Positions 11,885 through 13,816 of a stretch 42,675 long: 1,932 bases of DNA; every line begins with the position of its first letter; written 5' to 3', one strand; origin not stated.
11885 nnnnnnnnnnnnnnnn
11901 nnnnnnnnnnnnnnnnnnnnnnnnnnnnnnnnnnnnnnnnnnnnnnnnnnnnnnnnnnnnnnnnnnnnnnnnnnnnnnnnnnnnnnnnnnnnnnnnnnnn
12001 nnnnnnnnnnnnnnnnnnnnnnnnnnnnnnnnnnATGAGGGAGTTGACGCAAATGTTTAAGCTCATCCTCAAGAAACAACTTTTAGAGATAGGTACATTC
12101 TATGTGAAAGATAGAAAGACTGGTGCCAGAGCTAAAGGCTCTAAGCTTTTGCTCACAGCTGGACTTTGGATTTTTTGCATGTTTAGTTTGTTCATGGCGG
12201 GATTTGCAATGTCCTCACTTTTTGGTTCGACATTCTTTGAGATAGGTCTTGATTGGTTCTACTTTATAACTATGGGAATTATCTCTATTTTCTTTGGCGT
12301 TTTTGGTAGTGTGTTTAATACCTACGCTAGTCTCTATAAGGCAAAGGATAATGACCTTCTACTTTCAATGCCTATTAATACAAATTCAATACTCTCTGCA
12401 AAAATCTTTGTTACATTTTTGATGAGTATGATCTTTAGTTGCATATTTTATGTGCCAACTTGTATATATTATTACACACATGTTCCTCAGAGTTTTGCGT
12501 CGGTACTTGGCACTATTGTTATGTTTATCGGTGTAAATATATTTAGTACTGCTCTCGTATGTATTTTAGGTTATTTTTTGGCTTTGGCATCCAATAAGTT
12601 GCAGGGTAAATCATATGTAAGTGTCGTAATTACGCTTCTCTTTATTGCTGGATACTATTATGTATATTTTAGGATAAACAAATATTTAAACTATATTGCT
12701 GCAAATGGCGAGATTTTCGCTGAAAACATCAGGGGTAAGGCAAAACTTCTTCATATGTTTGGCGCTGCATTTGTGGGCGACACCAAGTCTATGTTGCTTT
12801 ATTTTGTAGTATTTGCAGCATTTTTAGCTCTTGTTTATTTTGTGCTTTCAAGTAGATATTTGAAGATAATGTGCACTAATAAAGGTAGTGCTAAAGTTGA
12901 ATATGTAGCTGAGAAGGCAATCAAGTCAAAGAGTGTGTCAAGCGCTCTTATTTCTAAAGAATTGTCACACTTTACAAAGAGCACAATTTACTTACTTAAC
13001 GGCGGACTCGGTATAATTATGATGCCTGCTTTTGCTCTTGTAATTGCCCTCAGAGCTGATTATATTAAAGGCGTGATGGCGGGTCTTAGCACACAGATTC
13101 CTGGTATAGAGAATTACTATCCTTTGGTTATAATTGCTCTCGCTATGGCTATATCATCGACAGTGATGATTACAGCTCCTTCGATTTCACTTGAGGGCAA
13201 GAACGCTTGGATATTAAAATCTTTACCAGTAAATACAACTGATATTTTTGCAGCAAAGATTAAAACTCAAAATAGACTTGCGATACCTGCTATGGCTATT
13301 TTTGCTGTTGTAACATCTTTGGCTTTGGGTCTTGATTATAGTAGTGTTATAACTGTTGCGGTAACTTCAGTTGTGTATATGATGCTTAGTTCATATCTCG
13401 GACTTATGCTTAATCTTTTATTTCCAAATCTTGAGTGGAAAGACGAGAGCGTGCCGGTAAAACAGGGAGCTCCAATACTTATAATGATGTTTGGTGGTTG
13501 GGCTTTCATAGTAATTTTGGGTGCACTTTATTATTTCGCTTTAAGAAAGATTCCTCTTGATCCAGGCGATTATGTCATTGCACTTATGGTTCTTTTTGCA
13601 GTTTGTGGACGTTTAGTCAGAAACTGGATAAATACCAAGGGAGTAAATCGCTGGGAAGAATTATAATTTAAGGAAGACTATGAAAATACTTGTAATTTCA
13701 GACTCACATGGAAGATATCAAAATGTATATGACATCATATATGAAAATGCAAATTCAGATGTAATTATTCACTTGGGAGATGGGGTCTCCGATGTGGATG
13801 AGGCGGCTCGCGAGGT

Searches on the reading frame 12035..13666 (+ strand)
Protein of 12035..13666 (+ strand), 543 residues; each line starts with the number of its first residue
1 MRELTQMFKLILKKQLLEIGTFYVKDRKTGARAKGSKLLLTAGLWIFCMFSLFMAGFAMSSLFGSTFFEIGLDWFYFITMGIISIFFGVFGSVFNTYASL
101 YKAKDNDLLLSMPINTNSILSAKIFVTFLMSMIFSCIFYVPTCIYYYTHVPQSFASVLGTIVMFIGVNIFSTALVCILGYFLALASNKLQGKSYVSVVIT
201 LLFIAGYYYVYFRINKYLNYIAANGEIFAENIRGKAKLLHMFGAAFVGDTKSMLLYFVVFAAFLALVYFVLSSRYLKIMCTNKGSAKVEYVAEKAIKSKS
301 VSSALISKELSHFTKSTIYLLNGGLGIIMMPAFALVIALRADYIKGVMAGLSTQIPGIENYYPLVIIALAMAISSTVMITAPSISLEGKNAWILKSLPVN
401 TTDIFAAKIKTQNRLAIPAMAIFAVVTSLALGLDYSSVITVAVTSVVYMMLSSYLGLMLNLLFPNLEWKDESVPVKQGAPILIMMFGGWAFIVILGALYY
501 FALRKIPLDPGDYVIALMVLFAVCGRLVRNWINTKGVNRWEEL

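Call 46: search_protein_families(library=ncbifam, proteins=[window:12035-13666:+], max_evalue=1e-10)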
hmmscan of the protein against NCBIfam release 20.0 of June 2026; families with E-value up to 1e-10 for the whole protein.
window:12035-13666:+ (543 aa): 0 families

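Call 67: search_protein_families(library=pfam, proteins=[window:12035-13666:+], max_evalue=0.01)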
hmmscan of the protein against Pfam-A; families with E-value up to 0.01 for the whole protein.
window:12035-13666:+ (543 aa): 2 families
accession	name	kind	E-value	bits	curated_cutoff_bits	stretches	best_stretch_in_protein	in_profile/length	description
PF16949.11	ABC_tran_2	-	3.9e-06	26.4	25.7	1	264-492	257-482/542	Putative ATP-binding cassette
PF12730.13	ABC2_membrane_4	-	0.00024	21.6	27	1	109-204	84-176/179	ABC-2 family transporter protein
